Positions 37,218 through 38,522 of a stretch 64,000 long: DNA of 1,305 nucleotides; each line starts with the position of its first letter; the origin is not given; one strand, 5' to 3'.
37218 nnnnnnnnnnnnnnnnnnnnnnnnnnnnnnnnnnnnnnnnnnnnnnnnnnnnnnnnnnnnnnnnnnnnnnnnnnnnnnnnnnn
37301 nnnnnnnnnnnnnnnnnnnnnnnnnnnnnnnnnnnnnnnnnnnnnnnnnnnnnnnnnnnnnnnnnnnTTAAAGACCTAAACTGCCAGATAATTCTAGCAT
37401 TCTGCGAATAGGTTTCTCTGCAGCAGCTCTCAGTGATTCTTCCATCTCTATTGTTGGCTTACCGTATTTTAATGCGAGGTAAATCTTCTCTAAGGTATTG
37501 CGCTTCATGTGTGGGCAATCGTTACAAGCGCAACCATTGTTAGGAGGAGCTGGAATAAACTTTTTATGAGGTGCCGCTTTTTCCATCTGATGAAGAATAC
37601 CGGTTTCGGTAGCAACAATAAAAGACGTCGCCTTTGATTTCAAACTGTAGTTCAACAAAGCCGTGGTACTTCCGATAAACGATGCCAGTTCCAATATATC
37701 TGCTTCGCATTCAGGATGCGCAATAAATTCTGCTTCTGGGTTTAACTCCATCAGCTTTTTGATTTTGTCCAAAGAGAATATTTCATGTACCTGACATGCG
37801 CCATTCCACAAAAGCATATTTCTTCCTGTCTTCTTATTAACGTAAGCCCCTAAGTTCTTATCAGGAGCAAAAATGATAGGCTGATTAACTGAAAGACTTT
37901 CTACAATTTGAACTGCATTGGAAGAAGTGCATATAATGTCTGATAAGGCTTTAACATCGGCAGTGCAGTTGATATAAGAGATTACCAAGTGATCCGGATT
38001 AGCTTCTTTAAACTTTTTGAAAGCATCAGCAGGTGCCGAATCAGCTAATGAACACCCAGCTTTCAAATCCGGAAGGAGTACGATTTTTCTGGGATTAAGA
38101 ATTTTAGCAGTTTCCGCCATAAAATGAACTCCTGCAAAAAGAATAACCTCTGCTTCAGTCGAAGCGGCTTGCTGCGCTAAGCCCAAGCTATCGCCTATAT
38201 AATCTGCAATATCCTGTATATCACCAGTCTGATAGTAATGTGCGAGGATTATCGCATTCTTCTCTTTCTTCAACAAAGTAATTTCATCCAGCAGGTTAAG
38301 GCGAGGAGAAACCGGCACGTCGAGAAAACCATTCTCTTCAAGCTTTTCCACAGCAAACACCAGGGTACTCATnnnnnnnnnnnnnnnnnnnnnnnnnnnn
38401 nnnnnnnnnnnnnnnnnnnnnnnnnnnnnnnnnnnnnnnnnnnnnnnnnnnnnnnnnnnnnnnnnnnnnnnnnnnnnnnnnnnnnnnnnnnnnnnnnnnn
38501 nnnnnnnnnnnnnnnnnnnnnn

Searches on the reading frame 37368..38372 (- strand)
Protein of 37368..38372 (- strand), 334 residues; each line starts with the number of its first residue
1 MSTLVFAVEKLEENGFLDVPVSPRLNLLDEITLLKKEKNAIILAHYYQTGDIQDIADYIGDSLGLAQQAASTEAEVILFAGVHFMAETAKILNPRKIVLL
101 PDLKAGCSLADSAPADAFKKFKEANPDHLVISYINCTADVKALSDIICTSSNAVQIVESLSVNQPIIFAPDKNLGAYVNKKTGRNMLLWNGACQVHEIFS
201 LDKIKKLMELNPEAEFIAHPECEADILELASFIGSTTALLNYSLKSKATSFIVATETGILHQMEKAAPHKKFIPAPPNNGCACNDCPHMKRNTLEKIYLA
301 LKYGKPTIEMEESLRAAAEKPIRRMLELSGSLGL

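Call 8: find_related_loci(query=window:37368-38372:-, collection=genome_contigs, flank=6000)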
Query window:37368-38372:- (334 aa) in genome_contigs; peptide patterns used: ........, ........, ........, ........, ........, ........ (x = any residue, [..] = any of these).
600 stretches matched a pattern (row limit reached: there are more); 592 encode a relative of the query (tblastn E <= 1e-3); the best 80 are kept; 80 distinct loci.
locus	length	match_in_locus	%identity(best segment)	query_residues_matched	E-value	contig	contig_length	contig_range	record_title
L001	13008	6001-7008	71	1-334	4e-161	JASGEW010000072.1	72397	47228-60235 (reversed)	MAG: Niabella sp. isolate 8M022 JMF-2106-05-0008A.bin.22_71, whole genome shotgun sequence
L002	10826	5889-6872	71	7-334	3e-160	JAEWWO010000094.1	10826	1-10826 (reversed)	MAG: Bacteroidetes bacterium isolate OH_SFB_100 k127_280912, whole genome shotgun sequence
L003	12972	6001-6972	71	11-334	7e-160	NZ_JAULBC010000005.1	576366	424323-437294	Danxiaibacter flavus strain SYSU DXS3180 NODE_5_length_576366_cov_59.241230, whole genome shotgun sequence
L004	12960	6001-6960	72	15-334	7e-160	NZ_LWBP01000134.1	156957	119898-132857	Niastella populi strain CCTCC AB 208238 contig22, whole genome shotgun sequence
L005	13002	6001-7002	69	1-334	2e-159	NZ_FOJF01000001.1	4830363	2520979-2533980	Chitinophaga sp. YR573, whole genome shotgun sequence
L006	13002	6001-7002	71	1-334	6e-159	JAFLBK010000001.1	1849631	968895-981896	MAG: Chitinophagales bacterium isolate UWPOB_CHIT4 gnl_X_JKDHLFFA_1, whole genome shotgun sequence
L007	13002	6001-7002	70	1-334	6e-158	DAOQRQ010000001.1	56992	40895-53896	MAG TPA_asm: Ferruginibacter sp. isolate AMR_MDS_1188 NODE_229_length_56992_cov_6.724485, whole genome shotgun sequence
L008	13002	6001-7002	70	1-334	4e-158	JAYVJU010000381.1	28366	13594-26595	MAG: Ferruginibacter sp. isolate GL53_Down_metabinner_17 GL53_Down_metabinner_17_380, whole genome shotgun sequence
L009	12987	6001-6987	69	6-334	2e-157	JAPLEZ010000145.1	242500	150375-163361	MAG: Bacteroidetes bacterium isolate LacPavin_0818_WC40_MAG_38_10 LacPavin_0818_WC40_scaffold_486376, whole genome shotg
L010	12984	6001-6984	70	7-334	4e-157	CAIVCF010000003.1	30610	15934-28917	MAG: uncultured Chitinophagaceae bacterium isolate AM-lipid-02-D4_bin-0365 genome assembly, contig: bin-0365:003/261, wh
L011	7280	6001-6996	68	3-334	4e-157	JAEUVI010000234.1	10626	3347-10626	MAG: Chitinophagaceae bacterium isolate new MAG-377 k141_675638, whole genome shotgun sequence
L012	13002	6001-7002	67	1-334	5e-156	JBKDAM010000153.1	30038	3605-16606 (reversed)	MAG: Chitinophagales bacterium isolate samp_2079_VAMB_660 samp_2079_70523, whole genome shotgun sequence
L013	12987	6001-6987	68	7-334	2e-155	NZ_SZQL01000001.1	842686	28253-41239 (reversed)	Ilyomonas limi strain 17mud1-8 contig1, whole genome shotgun sequence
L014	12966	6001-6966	71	13-334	1e-155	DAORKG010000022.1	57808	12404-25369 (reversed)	MAG TPA_asm: Bacteroidia bacterium isolate AMR_MDS_5531 NODE_85_length_57808_cov_23.652105, whole genome shotgun sequenc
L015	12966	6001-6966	69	13-334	2e-155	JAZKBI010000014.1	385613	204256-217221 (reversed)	MAG: Bacteroidota bacterium isolate ADI_H3L2_1_122_18_3-bin075 ADIH3L21_B075_0_000000000014, whole genome shotgun sequen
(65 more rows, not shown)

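Call 13: find_encoding_contigs(protein=window:37368-38372:-, flank=3000, max_places=6)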
Protein window:37368-38372:- (334 aa): no gene with exactly this product is on record in the collection.

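Call 23: search_protein_families(library=pfam, proteins=[window:37368-38372:-])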
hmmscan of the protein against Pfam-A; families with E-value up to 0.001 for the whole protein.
window:37368-38372:- (334 aa): 1 family
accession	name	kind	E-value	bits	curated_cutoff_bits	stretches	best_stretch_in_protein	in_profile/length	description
PF02445.21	NadA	-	4.4e-121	404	27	1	30-327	2-295/295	Quinolinate synthetase A protein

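Call 34: find_homologous_proteins(query=window:37368-38372:-, max_evalue=1e-100)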
Query window:37368-38372:- (334 aa): 7992 proteins with E <= 1e-100 among 8000 candidates; the best 120 are listed.
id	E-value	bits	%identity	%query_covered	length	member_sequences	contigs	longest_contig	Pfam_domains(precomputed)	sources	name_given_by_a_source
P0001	1.7e-217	739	100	100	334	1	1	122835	PF02445.22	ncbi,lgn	-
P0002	4.1e-195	665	90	100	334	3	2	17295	PF02445.22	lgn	-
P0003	2.3e-193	659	90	98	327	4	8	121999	PF02445.22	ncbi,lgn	-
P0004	2.0e-192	656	87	100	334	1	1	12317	PF02445.22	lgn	-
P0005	2.3e-190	650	87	100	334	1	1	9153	PF02445.22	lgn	-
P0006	4.6e-167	573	78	98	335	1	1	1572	PF02445.22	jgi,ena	jgi:quinolinate synthase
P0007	9.3e-164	562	74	99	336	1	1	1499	PF02445.22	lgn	-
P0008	1.1e-163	562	75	99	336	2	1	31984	PF02445.22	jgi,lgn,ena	-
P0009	1.5e-163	561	75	99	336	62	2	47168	PF02445.22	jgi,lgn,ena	jgi:quinolinate synthase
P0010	6.1e-163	559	75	99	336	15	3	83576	PF02445.22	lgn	-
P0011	1.3e-162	558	76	99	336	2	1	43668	PF02445.22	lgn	-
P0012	1.7e-162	558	76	98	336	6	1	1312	PF02445.22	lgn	-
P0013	1.9e-162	558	74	99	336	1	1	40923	PF02445.22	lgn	-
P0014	2.4e-162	558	74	99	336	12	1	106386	PF02445.22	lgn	-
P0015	2.5e-162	557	75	99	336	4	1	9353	PF02445.22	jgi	jgi:quinolinate synthase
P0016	2.9e-162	557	75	99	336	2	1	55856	PF02445.22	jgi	-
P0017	3.6e-162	557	75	99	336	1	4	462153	PF02445.22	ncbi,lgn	-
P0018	4.2e-162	557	75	99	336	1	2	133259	PF02445.22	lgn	-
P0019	5.1e-162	556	74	99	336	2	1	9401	PF02445.22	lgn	-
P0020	5.2e-162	556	74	99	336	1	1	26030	PF02445.22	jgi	jgi:quinolinate synthase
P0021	9.1e-162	556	75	99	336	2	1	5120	PF02445.22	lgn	-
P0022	2.0e-161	554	74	99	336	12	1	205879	PF02445.22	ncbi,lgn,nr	ncbi:MAG: quinolinate synthase [Sphingobacteriaceae bacterium]|nr:quinolinate synthase [Sphingobacte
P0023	3.4e-161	554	75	99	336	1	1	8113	PF02445.22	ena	-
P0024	3.6e-160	550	73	99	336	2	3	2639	PF02445.22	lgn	-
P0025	4.4e-160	550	74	99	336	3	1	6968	PF02445.22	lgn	-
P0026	2.2e-159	548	74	98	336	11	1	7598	PF02445.22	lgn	-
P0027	2.8e-159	547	73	99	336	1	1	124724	PF02445.22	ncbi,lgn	ncbi:MAG: quinolinate synthase NadA [Bacteroidia bacterium]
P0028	6.4e-159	546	74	98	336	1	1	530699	PF02445.22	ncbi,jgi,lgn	-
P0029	3.2e-158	544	73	96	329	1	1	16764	PF02445.22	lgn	-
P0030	3.8e-158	544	73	99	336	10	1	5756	PF02445.22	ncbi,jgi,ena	-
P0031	7.7e-158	543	73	99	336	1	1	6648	PF02445.22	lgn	-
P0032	1.8e-157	541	72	99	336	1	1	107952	PF02445.22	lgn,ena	-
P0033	2.3e-157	541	73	98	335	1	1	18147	PF02445.22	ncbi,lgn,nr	ncbi:MAG TPA: quinolinate synthase NadA [Arachidicoccus soli]|nr:quinolinate synthase NadA [Arachidi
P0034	5.1e-157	540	73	98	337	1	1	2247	PF02445.22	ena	-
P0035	6.3e-157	540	73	96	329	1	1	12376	PF02445.22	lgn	-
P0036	1.0e-156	539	72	99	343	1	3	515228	PF02445.22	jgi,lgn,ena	-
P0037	1.1e-156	539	73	98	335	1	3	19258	PF02445.22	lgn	-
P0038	1.1e-156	539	73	98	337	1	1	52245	PF02445.22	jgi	-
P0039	1.1e-156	539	73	98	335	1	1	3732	PF02445.22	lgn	-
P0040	1.1e-156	539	73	98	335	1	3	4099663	PF02445.22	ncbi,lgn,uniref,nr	ncbi:quinolinate synthase NadA [Arachidicoccus soli]|uniref:Quinolinate synthase n=1 Tax=Arachidicoc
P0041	1.3e-156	539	73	98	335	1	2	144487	PF02445.22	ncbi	-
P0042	1.8e-156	538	73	98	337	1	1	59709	PF02445.22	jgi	-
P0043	1.9e-156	538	73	98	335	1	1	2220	PF02445.22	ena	-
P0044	2.0e-156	538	73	98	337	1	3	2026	PF02445.22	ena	-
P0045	2.7e-156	538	71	98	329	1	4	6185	PF02445.22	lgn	-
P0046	3.2e-156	537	73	96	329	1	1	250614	PF02445.22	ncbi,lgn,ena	-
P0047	3.7e-156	537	72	98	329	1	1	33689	PF02445.22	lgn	-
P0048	4.0e-156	537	71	100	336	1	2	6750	PF02445.22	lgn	-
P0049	4.6e-156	537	72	98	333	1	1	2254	PF02445.22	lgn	-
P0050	4.6e-156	537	73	98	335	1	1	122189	PF02445.22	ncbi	-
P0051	5.0e-156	537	73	96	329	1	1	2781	PF02445.22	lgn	-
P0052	5.3e-156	537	71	98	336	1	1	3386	PF02445.22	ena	-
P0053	6.1e-156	536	73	98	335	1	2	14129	PF02445.22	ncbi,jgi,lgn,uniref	ncbi:quinolinate synthase NadA [Arachidicoccus sp.]|jgi:quinolinate synthase|uniref:quinolinate synt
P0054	7.3e-156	536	74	96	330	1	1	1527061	PF02445.22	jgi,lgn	jgi:quinolinate synthase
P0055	7.3e-156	536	73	96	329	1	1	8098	PF02445.22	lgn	-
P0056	9.7e-156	536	74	97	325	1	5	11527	PF02445.22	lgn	-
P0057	1.0e-155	536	71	98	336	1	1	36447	PF02445.22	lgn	-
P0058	1.2e-155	536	71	100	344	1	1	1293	PF02445.22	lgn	-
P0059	1.2e-155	536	73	99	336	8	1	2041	PF02445.22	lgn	-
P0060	1.3e-155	535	72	98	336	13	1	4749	PF02445.22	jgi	jgi:quinolinate synthase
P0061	1.3e-155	535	71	99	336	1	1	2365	PF02445.22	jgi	jgi:quinolinate synthase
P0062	1.4e-155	535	73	98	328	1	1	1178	PF02445.22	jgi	-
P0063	1.6e-155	535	71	100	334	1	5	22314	PF02445.22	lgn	-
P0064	1.6e-155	535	73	98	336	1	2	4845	PF02445.22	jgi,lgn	jgi:quinolinate synthase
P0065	1.7e-155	535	73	99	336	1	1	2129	PF02445.22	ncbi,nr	ncbi:MAG: quinolinate synthase NadA [Chitinophagaceae bacterium]|nr:quinolinate synthase NadA [Chiti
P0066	2.0e-155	535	73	98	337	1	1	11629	PF02445.22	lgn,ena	-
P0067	2.2e-155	535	73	98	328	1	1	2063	PF02445.22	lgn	-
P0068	2.2e-155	535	72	98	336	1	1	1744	PF02445.22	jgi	jgi:quinolinate synthase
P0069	2.5e-155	534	73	98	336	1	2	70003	PF02445.22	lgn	-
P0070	2.5e-155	534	72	99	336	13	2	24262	PF02445.22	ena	-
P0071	2.7e-155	534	71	98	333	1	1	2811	PF02445.22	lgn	-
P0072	2.8e-155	534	72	98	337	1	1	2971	PF02445.22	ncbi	ncbi:MAG: quinolinate synthase NadA [Panacibacter sp.]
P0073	2.9e-155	534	73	98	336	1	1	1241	PF02445.22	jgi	-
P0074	3.0e-155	534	73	98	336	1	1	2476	PF02445.22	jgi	-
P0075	3.1e-155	534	72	98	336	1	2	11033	PF02445.22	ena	-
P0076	3.2e-155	534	73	96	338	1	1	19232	PF02445.22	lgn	-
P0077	3.3e-155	534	72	99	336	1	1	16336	PF02445.22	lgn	-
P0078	3.6e-155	534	71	98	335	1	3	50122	PF02445.22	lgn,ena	-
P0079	3.6e-155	534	72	98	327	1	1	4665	PF02445.22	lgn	-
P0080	3.7e-155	534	72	96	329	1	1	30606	PF02445.22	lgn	-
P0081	3.7e-155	534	72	97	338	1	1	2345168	PF02445.22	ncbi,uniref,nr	ncbi:quinolinate synthase NadA [Flavihumibacter petaseus]|uniref:Quinolinate synthase n=1 Tax=Flavih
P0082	3.8e-155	534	73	96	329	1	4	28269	PF02445.22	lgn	-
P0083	3.9e-155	534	72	98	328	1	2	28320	PF02445.22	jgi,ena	jgi:quinolinate synthase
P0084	4.0e-155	534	72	98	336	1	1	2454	PF02445.22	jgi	-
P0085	4.0e-155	534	71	100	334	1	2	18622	PF02445.22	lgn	-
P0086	4.1e-155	534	72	98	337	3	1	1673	PF02445.22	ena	-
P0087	4.1e-155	534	72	98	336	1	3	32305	PF02445.22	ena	-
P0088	4.6e-155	534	73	96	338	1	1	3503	PF02445.22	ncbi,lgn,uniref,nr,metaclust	ncbi:quinolinate synthase NadA [Flavihumibacter sp. CACIAM 22H1]|uniref:quinolinate synthase NadA n=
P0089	4.6e-155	534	71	100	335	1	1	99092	PF02445.22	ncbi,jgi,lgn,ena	jgi:quinolinate synthase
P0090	4.7e-155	534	72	98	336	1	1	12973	PF02445.22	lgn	-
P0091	4.8e-155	534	72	99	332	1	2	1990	PF02445.22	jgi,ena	jgi:quinolinate synthase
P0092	5.0e-155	533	72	99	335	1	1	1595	PF02445.22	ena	-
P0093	5.3e-155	533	71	99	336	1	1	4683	PF02445.22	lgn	-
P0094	5.4e-155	533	72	97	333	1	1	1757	PF02445.22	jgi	jgi:quinolinate synthase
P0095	5.5e-155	533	73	98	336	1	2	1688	PF02445.22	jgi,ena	-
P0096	5.9e-155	533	73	98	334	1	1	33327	PF02445.22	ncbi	ncbi:MAG: quinolinate synthase NadA [Ferruginibacter sp.]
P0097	6.0e-155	533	71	99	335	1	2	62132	PF02445.22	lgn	-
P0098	6.0e-155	533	73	98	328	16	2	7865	PF02445.22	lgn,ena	-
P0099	6.3e-155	533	73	96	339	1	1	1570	PF02445.22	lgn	-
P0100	6.4e-155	533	70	99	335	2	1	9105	PF02445.22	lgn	-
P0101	6.7e-155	533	72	99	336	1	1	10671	PF02445.22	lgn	-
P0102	6.8e-155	533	71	98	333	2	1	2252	PF02445.22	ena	-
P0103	6.9e-155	533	72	98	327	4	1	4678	PF02445.22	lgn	-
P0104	7.0e-155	533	70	99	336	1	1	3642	PF02445.22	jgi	jgi:quinolinate synthase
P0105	7.1e-155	533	72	96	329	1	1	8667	PF02445.22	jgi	jgi:quinolinate synthase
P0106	7.5e-155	533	72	98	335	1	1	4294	PF02445.22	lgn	-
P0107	7.6e-155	533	71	100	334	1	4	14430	PF02445.22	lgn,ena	-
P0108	7.9e-155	533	71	100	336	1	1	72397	PF02445.22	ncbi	ncbi:MAG: quinolinate synthase NadA [Niabella sp.]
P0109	8.0e-155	533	71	98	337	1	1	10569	PF02445.22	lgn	-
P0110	8.2e-155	533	71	100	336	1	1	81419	PF02445.22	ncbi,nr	ncbi:MAG: quinolinate synthase NadA [Arachidicoccus sp.]|nr:quinolinate synthase NadA [Arachidicoccu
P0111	8.7e-155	533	72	97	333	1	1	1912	PF02445.22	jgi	jgi:quinolinate synthase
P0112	9.5e-155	533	72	98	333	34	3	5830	PF02445.22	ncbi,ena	-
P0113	9.6e-155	533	71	100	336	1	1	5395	PF02445.22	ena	-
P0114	1.0e-154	532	73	98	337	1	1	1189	PF02445.22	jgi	jgi:quinolinate synthase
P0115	1.1e-154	532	71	100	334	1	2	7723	PF02445.22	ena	-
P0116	1.1e-154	532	72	98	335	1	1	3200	PF02445.22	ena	-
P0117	1.1e-154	532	73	98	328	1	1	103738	PF02445.22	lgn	-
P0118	1.1e-154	532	72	98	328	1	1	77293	PF02445.22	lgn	-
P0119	1.1e-154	532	72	98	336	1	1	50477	PF02445.22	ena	-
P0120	1.2e-154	532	72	98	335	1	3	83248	PF02445.22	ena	-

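Call 35: find_encoding_contigs(protein=P0001, flank=2000, max_places=3)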
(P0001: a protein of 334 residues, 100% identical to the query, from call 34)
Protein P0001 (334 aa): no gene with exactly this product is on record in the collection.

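Call 36: find_encoding_contigs(protein=P0003, flank=10000, max_places=4)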
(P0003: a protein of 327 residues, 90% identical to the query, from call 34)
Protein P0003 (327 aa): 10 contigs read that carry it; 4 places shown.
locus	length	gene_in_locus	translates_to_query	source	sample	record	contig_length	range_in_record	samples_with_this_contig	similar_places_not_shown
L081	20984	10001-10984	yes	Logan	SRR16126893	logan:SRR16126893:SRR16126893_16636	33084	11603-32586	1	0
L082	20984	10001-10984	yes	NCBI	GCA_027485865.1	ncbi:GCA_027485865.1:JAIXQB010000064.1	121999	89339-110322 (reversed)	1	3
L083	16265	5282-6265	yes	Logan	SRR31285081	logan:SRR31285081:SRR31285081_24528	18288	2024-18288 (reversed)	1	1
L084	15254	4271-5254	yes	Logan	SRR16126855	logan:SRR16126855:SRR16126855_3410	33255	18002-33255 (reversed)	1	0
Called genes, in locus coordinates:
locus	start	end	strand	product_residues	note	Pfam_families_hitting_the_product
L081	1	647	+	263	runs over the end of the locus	PF11551:Omp28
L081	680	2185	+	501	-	PF14559:TPR_19 (faint), PF25063:ARM_TT21_C (faint), PF12569:NatA_aux_su (faint), PF13414:TPR_11 (weak), PF21033:RMD1-3, PF12895:ANAPC3 (weak), PF13431:TPR_17 (weak), PF07719:TPR_2 (weak), +13 more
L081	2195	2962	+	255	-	PF02679:ComA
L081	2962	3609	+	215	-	PF09335:VTT_dom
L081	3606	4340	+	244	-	PF08501:Shikimate_dh_N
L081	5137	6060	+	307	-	PF00294:PfkB, PF08543:Phos_pyr_kin (faint)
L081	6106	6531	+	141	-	PF06491:Disulph_isomer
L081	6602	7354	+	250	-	PF19567:CpsB_CapC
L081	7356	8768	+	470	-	PF05958:tRNA_U5-meth_tr, PF02475:TRM5-TYW2_MTfase, PF05175:MTS (weak), PF09445:Methyltransf_15 (weak), PF13847:Methyltransf_31, PF13649:Methyltransf_25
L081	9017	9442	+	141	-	PF00825:Ribonuclease_P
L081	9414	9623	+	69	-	PF01809:YidD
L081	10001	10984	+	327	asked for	PF02445:NadA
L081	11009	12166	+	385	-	PF00155:Aminotran_1_2, PF00266:Aminotran_5 (weak), PF01041:DegT_DnrJ_EryC1, PF01053:Cys_Met_Meta_PP (weak)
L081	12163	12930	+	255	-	PF00795:CN_hydrolase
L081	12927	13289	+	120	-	-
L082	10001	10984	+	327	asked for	PF02445:NadA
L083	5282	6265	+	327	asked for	PF02445:NadA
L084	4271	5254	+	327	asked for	PF02445:NadA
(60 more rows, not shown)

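Call 37: find_encoding_contigs(protein=P0002, flank=10000, max_places=3)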
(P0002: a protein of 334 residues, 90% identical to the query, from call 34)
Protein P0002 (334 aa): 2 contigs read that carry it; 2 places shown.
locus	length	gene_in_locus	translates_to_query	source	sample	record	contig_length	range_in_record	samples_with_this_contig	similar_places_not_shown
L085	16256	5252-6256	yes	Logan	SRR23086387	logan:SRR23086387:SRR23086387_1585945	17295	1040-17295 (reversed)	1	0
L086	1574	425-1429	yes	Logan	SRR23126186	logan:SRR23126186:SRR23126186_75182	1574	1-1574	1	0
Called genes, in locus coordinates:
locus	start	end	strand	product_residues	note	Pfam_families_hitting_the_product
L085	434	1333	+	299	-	PF00294:PfkB, PF08543:Phos_pyr_kin (weak)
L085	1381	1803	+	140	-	PF06491:Disulph_isomer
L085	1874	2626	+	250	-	PF19567:CpsB_CapC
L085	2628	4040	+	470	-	PF05958:tRNA_U5-meth_tr, PF02475:TRM5-TYW2_MTfase, PF05175:MTS (weak), PF09445:Methyltransf_15 (weak), PF13847:Methyltransf_31, PF13649:Methyltransf_25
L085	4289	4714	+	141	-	PF00825:Ribonuclease_P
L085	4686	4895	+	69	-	PF01809:YidD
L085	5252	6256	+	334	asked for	PF02445:NadA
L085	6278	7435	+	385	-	PF00155:Aminotran_1_2, PF01053:Cys_Met_Meta_PP (faint), PF01041:DegT_DnrJ_EryC1 (weak)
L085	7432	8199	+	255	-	PF00795:CN_hydrolase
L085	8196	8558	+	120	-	-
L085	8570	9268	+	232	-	PF00160:Pro_isomerase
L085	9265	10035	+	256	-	PF03372:Exo_endo_phos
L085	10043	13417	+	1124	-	-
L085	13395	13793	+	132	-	PF13581:HATPase_c_2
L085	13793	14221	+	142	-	PF02130:YbeY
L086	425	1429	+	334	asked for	PF02445:NadA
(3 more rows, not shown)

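Call 38: find_encoding_contigs(protein=P0004, flank=10000, max_places=2)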
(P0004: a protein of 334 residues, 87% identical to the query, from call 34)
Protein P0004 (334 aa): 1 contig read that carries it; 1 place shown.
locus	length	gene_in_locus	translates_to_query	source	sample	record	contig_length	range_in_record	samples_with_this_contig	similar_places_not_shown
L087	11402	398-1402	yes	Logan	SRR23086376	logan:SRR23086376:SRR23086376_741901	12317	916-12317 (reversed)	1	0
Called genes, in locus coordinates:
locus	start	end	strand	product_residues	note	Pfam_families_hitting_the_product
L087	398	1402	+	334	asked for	PF02445:NadA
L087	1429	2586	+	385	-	PF00155:Aminotran_1_2, PF00266:Aminotran_5, PF01041:DegT_DnrJ_EryC1, PF01053:Cys_Met_Meta_PP (weak)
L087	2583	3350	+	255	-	PF00795:CN_hydrolase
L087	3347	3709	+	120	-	-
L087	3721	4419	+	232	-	PF00160:Pro_isomerase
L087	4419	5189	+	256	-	PF03372:Exo_endo_phos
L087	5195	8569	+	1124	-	-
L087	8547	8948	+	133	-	PF13581:HATPase_c_2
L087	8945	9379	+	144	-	PF02130:YbeY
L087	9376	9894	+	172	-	-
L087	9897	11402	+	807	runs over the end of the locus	?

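Call 39: find_encoding_contigs(protein=P0005, flank=10000, max_places=2)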
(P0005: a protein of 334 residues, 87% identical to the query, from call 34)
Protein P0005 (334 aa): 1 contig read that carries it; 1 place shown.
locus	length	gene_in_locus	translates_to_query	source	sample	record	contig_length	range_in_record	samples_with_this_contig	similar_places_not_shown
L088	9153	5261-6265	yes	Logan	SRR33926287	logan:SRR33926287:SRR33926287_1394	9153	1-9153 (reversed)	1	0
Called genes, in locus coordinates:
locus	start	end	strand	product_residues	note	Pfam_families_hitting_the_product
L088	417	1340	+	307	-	PF00294:PfkB, PF08543:Phos_pyr_kin (weak)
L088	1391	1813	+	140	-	PF06491:Disulph_isomer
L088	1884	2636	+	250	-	PF19567:CpsB_CapC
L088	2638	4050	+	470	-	PF05958:tRNA_U5-meth_tr, PF02475:TRM5-TYW2_MTfase, PF05175:MTS (weak), PF09445:Methyltransf_15 (weak), PF13847:Methyltransf_31, PF13649:Methyltransf_25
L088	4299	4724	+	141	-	PF00825:Ribonuclease_P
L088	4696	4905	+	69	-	PF01809:YidD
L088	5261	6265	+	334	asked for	PF02445:NadA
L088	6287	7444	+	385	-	PF00155:Aminotran_1_2, PF00266:Aminotran_5 (weak), PF01053:Cys_Met_Meta_PP (weak), PF01041:DegT_DnrJ_EryC1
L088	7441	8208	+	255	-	PF00795:CN_hydrolase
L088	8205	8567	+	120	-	-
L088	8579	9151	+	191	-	?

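Call 41: find_encoding_contigs(protein=P0040, flank=10000, max_places=1)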
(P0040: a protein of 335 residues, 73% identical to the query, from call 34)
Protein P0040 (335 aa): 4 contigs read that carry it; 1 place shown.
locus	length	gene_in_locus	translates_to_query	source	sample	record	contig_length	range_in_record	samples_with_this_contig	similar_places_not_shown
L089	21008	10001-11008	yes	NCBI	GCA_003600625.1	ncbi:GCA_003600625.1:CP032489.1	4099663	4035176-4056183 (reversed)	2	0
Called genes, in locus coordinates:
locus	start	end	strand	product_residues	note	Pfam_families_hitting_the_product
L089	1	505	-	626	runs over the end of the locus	PF01433:Peptidase_M1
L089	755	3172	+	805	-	PF01588:tRNA_bind, PF03483:B3_4, PF03484:B5, PF17759:tRNA_synthFbeta, PF03147:FDX-ACB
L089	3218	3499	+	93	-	PF15898:PRKG1_interact (weak)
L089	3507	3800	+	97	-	PF05164:ZapA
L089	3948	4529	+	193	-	PF06736:TMEM175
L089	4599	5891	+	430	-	PF00202:Aminotran_3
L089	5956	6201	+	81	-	-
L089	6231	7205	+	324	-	PF12849:PBP_like_2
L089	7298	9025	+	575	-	PF07719:TPR_2 (faint), PF13414:TPR_11 (faint), PF13428:TPR_14 (faint), PF13432:TPR_16 (faint), PF14559:TPR_19 (faint)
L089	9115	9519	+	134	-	PF00507:Oxidored_q4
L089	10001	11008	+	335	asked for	PF02445:NadA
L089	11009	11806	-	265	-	-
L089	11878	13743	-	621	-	PF01134:GIDA, PF07992:Pyr_redox_2 (weak), PF12831:FAD_oxidored (weak), PF21680:GIDA_C_1st, PF13932:SAM_GIDA_C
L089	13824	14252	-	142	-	PF02130:YbeY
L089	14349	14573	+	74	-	PF04023:FeoA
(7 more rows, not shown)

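Call 42: find_encoding_contigs(protein=P0017, flank=10000, max_places=1)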
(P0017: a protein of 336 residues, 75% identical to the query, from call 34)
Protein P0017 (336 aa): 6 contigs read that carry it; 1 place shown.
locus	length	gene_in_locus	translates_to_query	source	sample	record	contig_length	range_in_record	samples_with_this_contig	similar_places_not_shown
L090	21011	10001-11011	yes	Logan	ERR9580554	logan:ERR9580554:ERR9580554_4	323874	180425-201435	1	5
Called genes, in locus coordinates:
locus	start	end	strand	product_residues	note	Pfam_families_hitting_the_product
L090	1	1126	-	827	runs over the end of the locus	PF08245:Mur_ligase_M, PF02875:Mur_ligase_C (weak), PF01168:Ala_racemase_N, PF00842:Ala_racemase_C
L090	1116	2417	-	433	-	PF07690:MFS_1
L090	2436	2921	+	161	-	PF02631:RecX_HTH2, PF21981:RecX_HTH3 (weak)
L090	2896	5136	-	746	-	PF13620:CarboxypepD_reg (weak), PF13715:CarbopepD_reg_2, PF00593:TonB_dep_Rec_b-barrel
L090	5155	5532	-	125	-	PF00403:HMA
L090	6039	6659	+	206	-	PF13568:OMP_b-brl_2 (weak)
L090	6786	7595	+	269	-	PF00892:EamA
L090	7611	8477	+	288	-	PF03755:YicC-like_N, PF08340:YicC-like_C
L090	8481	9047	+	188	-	PF00625:Guanylate_kin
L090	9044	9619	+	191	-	PF01467:CTP_transf_like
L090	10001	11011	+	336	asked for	PF02445:NadA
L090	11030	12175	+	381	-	PF00155:Aminotran_1_2, PF01053:Cys_Met_Meta_PP (weak)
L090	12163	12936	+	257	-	PF00795:CN_hydrolase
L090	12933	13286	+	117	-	-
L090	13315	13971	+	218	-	PF00160:Pro_isomerase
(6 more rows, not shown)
